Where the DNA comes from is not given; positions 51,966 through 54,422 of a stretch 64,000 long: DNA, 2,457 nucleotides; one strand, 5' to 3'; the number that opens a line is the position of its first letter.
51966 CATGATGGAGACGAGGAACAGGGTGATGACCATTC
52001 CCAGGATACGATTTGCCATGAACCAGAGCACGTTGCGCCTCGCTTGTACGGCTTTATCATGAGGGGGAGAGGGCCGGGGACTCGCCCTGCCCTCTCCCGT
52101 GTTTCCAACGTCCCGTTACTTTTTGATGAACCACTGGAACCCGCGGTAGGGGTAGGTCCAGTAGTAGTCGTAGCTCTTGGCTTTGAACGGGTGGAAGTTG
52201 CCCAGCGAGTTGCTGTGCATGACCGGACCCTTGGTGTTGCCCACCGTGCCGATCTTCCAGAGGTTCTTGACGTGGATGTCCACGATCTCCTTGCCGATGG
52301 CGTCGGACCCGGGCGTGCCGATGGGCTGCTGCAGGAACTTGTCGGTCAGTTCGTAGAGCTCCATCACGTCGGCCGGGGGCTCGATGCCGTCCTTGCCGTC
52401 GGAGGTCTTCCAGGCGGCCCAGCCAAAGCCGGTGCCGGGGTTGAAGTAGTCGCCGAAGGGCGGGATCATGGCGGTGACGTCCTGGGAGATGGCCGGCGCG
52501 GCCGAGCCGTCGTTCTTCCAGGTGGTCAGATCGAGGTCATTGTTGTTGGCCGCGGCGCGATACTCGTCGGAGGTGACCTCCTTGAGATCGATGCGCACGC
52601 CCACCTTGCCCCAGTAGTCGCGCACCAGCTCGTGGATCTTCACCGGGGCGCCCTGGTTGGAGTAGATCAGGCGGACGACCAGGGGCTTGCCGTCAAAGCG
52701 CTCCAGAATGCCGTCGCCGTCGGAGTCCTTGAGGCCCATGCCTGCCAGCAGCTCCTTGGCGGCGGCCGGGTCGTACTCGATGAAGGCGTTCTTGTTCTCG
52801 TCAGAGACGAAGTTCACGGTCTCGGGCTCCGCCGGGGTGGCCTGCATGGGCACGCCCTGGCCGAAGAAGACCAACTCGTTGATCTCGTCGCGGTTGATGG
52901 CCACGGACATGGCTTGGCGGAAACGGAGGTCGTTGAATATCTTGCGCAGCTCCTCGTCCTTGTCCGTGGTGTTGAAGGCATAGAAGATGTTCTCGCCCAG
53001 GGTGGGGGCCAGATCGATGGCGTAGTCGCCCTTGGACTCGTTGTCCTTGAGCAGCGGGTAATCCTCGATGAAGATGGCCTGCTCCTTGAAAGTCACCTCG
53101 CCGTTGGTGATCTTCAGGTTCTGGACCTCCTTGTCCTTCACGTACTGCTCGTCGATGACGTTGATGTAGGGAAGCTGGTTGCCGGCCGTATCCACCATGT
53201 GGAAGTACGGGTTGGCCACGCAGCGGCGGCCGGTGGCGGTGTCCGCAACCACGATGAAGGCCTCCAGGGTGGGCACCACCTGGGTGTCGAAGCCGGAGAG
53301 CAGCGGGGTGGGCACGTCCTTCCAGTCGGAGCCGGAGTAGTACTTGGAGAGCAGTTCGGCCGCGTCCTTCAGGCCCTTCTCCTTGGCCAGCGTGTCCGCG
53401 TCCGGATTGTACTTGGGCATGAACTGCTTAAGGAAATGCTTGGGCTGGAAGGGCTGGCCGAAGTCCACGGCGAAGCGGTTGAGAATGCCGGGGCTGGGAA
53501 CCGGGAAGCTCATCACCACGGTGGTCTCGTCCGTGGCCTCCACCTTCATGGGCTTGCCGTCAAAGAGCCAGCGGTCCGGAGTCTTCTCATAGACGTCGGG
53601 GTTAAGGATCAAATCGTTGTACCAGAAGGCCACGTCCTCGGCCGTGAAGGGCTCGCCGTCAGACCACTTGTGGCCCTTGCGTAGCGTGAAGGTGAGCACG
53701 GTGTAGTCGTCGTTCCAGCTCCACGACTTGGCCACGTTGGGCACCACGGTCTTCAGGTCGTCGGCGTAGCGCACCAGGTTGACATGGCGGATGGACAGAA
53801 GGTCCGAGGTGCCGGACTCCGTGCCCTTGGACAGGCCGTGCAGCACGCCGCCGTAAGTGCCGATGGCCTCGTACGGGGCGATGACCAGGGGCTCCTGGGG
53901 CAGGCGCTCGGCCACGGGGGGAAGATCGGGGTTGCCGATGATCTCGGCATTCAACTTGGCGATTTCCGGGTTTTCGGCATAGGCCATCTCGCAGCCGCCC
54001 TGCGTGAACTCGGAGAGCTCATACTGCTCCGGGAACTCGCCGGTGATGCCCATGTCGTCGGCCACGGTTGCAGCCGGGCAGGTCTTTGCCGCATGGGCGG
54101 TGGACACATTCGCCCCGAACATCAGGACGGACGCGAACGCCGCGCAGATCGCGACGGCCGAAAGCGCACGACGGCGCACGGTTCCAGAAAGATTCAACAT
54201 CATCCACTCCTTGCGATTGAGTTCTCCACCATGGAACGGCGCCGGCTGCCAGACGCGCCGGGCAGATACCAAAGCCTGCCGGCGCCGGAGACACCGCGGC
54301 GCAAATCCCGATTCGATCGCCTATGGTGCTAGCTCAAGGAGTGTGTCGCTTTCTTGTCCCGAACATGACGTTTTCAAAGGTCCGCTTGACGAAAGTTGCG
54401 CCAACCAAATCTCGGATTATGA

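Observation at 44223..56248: Aminoethylphosphonate catabolic locus with a PbfA-like middle gene and an Opp/Dpp-type five-gene transporter instead of PhnSTUV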

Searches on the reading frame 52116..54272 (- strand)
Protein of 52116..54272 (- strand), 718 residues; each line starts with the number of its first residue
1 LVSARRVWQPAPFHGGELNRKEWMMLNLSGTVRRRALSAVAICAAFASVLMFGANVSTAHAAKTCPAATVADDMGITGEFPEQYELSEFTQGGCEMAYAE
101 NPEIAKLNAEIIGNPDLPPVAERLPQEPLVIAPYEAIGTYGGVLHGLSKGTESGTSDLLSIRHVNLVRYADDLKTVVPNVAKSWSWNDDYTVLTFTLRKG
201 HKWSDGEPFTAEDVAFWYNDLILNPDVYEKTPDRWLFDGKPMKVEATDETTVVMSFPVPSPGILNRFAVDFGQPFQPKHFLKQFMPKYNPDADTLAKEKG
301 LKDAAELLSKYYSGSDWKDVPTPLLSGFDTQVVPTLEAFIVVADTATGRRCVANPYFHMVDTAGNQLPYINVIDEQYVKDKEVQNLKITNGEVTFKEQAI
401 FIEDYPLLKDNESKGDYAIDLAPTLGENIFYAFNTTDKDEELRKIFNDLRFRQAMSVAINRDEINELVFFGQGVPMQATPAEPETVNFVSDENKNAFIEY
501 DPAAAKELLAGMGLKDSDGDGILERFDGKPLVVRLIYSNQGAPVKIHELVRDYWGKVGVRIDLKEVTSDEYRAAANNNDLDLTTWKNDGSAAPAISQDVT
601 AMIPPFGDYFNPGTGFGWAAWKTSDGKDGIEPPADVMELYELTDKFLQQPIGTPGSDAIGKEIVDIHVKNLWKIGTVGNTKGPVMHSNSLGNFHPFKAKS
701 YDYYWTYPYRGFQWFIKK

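Call 3: search_protein_families(library=pfam, proteins=[window:52116-54272:-])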
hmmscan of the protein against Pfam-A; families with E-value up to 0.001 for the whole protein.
window:52116-54272:- (718 aa): 1 family
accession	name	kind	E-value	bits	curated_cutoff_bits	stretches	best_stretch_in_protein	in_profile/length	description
PF00496.27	SBP_bac_5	-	6.3e-58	197.1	32.4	1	175-590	1-349/368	Bacterial extracellular solute-binding proteins, family 5 Middle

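Call 4: search_protein_families(library=ncbifam, proteins=[window:52116-54272:-])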
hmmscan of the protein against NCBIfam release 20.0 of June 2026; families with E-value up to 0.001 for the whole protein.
window:52116-54272:- (718 aa): 10 families
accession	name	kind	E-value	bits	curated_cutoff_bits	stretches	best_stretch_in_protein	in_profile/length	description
NF045467.1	Opp4A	equivalog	2.3e-29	102.1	650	2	441-581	309-451/556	oligopeptide ABC transporter substrate-binding protein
TIGR02294.1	nickel_nikA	equivalog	6.3e-24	84.4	393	2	370-589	194-402/501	nickel ABC transporter substrate-binding protein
TIGR04028.1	SBP_KPN_01854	hypoth_equivalog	9.1e-19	67.4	468.5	2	444-574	265-390/509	TIGR04028 family ABC transporter substrate-binding protein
NF047575.1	opine_bind_CntA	exception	1.4e-14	53.6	800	2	407-582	262-428/535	staphylopine-dependent metal ABC transporter substrate-binding lipoprotein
NF043070.1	DppA_dipep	equivalog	7.3e-14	51.2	1005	1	414-579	277-425/535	dipeptide ABC transporter periplasmic-binding protein DppA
NF045468.1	Opp5A_nikA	equivalog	1.4e-12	46.9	600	1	444-587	253-388/488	nickel ABC transporter substrate-binding protein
NF011684.0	PRK15104.1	equivalog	1.8e-09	36.9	947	1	175-219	81-124/543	oligopeptide ABC transporter substrate-binding protein OppA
NF011942.0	PRK15413.1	equivalog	5.4e-09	35.3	594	1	367-515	212-344/512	glutathione ABC transporter substrate-binding protein GsiB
NF011689.0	PRK15109.1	equivalog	4.1e-08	32.3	560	1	426-589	294-441/547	ABC transporter substrate-binding protein SapA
NF007287.0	PRK09755.1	equivalog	1.7e-06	27.2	1098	1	169-217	69-117/535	ABC transporter substrate-binding protein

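Call 13: find_homologous_proteins(query=window:52116-54203:-, max_evalue=1e-10)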
Query window:52116-54203:- (695 aa): 6504 proteins with E <= 1e-10 among 8000 candidates; the best 120 are listed.
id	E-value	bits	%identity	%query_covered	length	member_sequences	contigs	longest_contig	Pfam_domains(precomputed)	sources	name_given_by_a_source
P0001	0.0e+0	1607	99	100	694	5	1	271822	PF00496.28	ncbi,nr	ncbi:ABC transporter substrate-binding protein [Oceanidesulfovibrio marinus]|nr:ABC transporter subs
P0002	0.0e+0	1205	74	99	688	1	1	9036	PF00496.28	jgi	jgi:peptide/nickel transport system substrate-binding protein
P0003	0.0e+0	1190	74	97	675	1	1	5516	PF00496.28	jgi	jgi:peptide/nickel transport system substrate-binding protein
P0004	0.0e+0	1184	75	93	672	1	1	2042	PF00496.28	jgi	jgi:peptide/nickel transport system substrate-binding protein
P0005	0.0e+0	1183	76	94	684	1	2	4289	PF00496.28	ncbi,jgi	ncbi:MAG: ABC transporter substrate-binding protein [Desulfosarcina sp.]|jgi:peptide/nickel transpor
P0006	0.0e+0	1179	75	94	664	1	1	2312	PF00496.28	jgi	jgi:peptide/nickel transport system substrate-binding protein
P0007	0.0e+0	1175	73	98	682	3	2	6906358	PF00496.28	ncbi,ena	-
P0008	0.0e+0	1172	72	99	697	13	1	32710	PF00496.28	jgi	jgi:peptide/nickel transport system substrate-binding protein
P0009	0.0e+0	1170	74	95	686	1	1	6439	PF00496.28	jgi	jgi:peptide/nickel transport system substrate-binding protein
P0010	0.0e+0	1169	72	99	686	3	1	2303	PF00496.28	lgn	-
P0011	0.0e+0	1162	72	97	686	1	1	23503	PF00496.28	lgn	-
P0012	0.0e+0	1161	73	97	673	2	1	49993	PF00496.28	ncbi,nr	ncbi:MAG: ABC transporter substrate-binding protein [Desulfobacteraceae bacterium]|nr:MAG: ABC trans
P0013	0.0e+0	1160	73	98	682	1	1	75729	PF00496.28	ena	-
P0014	0.0e+0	1159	71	98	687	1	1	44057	PF00496.28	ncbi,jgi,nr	ncbi:MAG: ABC transporter substrate-binding protein [Candidatus Competibacteraceae bacterium]|jgi:pe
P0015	0.0e+0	1154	73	97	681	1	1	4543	PF00496.28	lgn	-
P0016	0.0e+0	1154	71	99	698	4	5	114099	PF00496.28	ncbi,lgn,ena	-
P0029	0.0e+0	1126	73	95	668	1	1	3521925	PF00496.28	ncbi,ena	-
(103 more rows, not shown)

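Call 15: find_related_loci(query=A1, collection=genome_contigs, flank=10000)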
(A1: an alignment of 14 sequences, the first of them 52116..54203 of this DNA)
Query A1 (695 aa) in genome_contigs; peptide patterns used: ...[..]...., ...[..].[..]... (x = any residue, [..] = any of these).
600 stretches matched a pattern (row limit reached: there are more); 584 encode a relative of the query (tblastn E <= 1e-3); the best 80 are kept; 80 distinct loci.
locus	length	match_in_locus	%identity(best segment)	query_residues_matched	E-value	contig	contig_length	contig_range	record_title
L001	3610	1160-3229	72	4-694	0e+0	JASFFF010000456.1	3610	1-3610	MAG: Desulfosarcina sp. isolate D0606S02metaG_Bin_160 D0606S02metaG_FD_scaffold_17498_c1, whole genome shotgun sequence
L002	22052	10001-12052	71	8-695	0e+0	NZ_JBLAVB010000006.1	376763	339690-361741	Rhodospirillum sp. A1_3_36 NODE_6_length_376763_cov_24.460291, whole genome shotgun sequence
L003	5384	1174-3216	71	12-695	0e+0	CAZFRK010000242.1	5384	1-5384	MAG TPA_asm: uncultured Rhodobacterales bacterium isolate SRP304446_co1_84 genome assembly, contig: NODE_10614_length_53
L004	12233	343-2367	69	23-695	0e+0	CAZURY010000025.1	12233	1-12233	MAG TPA_asm: uncultured Desulfobulbus sp. isolate SRP163575_co1_272 genome assembly, contig: NODE_11409_length_12233_cov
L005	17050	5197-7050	74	77-693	0e+0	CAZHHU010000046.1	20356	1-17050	MAG TPA_asm: uncultured Geminicoccaceae bacterium isolate SRP163575_co1_513 genome assembly, contig: NODE_5457_length_20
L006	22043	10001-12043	66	10-695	0e+0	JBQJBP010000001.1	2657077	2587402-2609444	Rhodovibrionaceae bacterium A322 Scaffold1, whole genome shotgun sequence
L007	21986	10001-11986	67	36-694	0e+0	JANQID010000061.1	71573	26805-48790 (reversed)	MAG: Chloroflexaceae bacterium isolate PL24a_bin.39 k99_3329582, whole genome shotgun sequence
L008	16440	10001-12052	66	19-693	0e+0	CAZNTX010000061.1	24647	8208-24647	MAG TPA_asm: uncultured Limibaculum sp. isolate SRP141376_co5_161 genome assembly, contig: NODE_4807_length_24647_cov_15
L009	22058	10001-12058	65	18-695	0e+0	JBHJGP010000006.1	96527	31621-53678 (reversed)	MAG: Geminicoccaceae bacterium isolate sb_S12C3206 S12Ck141_313750, whole genome shotgun sequence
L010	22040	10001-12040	66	25-695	0e+0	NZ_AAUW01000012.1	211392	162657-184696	Roseibium aggregatum IAM 12614 1101096003787, whole genome shotgun sequence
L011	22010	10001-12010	66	33-695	0e+0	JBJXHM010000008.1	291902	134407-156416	Rhodospirillaceae bacterium N.6G NODE_8_length_291902_cov_30.8818, whole genome shotgun sequence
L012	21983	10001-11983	67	42-695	0e+0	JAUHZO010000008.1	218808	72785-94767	MAG: Alphaproteobacteria bacterium isolate 4_bin.41 NODE_67_length_218808_cov_5.702521, whole genome shotgun sequence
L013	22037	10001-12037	64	24-695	0e+0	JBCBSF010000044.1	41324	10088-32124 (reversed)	MAG: Pseudomonadota bacterium isolate J06638_17 NODE_44_length_41324_cov_9.022086, whole genome shotgun sequence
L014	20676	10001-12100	64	8-695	0e+0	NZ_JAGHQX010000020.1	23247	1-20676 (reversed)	Shimia sp. R10_1 NODE_20_length_23247_cov_44.981185, whole genome shotgun sequence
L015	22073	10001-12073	64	10-695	0e+0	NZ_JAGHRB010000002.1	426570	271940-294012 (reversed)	Ruegeria sp. R13_0 NODE_2_length_426570_cov_69.042885, whole genome shotgun sequence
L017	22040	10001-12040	62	16-694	0e+0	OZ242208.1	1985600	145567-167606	MAG: Gammaproteobacteria bacterium isolate 08dfc7d2-33aa-48a5-bccb-5c38dce217f4 genome assembly, chromosome: 1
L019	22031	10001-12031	65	26-695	0e+0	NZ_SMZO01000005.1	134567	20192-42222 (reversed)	Meridianimarinicoccus aquatilis strain SM1902 SM1902_scaffold5, whole genome shotgun sequence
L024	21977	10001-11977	56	42-695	0e+0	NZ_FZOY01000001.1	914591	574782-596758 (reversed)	Tropicimonas sediminicola strain DSM 29339, whole genome shotgun sequence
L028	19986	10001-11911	56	42-695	0e+0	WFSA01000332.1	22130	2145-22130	MAG: Anaerolineae bacterium isolate S016_13 k151_851456, whole genome shotgun sequence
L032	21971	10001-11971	50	42-693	0e+0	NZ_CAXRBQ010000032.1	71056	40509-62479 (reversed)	MAG: Pontibacterium sp. isolate YZ09aB_5.74 k141_150115, whole genome shotgun sequence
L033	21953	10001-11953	52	42-695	0e+0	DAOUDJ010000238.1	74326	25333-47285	MAG TPA_asm: Anaerolineales bacterium isolate M42_98 k117_2209931, whole genome shotgun sequence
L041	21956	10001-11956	52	46-693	0e+0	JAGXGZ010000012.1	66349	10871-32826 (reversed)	MAG: Roseobacter sp. isolate LH_M50 k141_133408, whole genome shotgun sequence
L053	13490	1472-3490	50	24-693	0e+0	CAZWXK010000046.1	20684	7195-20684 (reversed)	MAG TPA_asm: uncultured Rhodobacter sp. isolate SRP216583_co2_44 genome assembly, contig: NODE_1802_length_20684_cov_92.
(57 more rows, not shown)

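Call 18: search_solved_structures(query=window:52116-54203:-, max_evalue=0.00001)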
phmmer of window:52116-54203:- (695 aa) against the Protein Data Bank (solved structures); distinct sequences matched with E-value up to 0.00001: 49.
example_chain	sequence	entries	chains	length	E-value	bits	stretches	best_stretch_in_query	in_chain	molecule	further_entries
5ipw_A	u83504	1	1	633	4.3e-84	286.3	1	55-673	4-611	Oligopeptide ABC transporter, periplasmic oligopeptide-binding protein, putative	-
7ver_A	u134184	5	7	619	7.4e-78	265.7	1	90-680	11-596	SPH1118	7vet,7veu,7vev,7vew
7veq_A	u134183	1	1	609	9e-78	265.4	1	91-672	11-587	SPH1118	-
6epy_A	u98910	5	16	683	3e-29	105.1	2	93-268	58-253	Periplasmic alpha-galactoside-binding protein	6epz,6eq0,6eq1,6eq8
1zty_A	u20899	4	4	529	9e-18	67.1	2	152-215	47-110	Chitin Oligosaccharide Binding Protein | Peptide ABC transporter, periplasmic peptide-binding protein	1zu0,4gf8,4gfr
8i5j_A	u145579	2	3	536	9.4e-18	67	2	152-215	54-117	ABC transporter substrate-binding protein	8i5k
7ebm_A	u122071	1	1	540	1.8e-15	59.5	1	152-213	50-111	Peptide ABC transporter, periplasmic peptide-binding protein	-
6lzu_A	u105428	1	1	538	5.2e-15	58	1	152-213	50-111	Peptide ABC transporter, periplasmic peptide-binding protein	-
5yqw_A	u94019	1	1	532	5.2e-15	58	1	152-213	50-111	Peptide ABC transporter, periplasmic peptide-binding protein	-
6lzv_A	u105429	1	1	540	5.3e-15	57.9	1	152-213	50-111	Peptide ABC transporter, periplasmic peptide-binding protein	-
6lzq_A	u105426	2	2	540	5.3e-15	57.9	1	152-213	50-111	Peptide ABC transporter, periplasmic peptide-binding protein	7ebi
6lzw_A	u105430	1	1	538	5.3e-15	57.9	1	152-213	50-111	Peptide ABC transporter, periplasmic peptide-binding protein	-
6lzt_A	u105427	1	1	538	5.5e-15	57.9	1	152-213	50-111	Peptide ABC transporter, periplasmic peptide-binding protein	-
5isu_A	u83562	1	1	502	1.1e-14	56.8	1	155-256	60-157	Lmo0135 protein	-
5f1q_A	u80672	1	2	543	2.6e-13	52.3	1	390-565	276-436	Periplasmic dipeptide transport protein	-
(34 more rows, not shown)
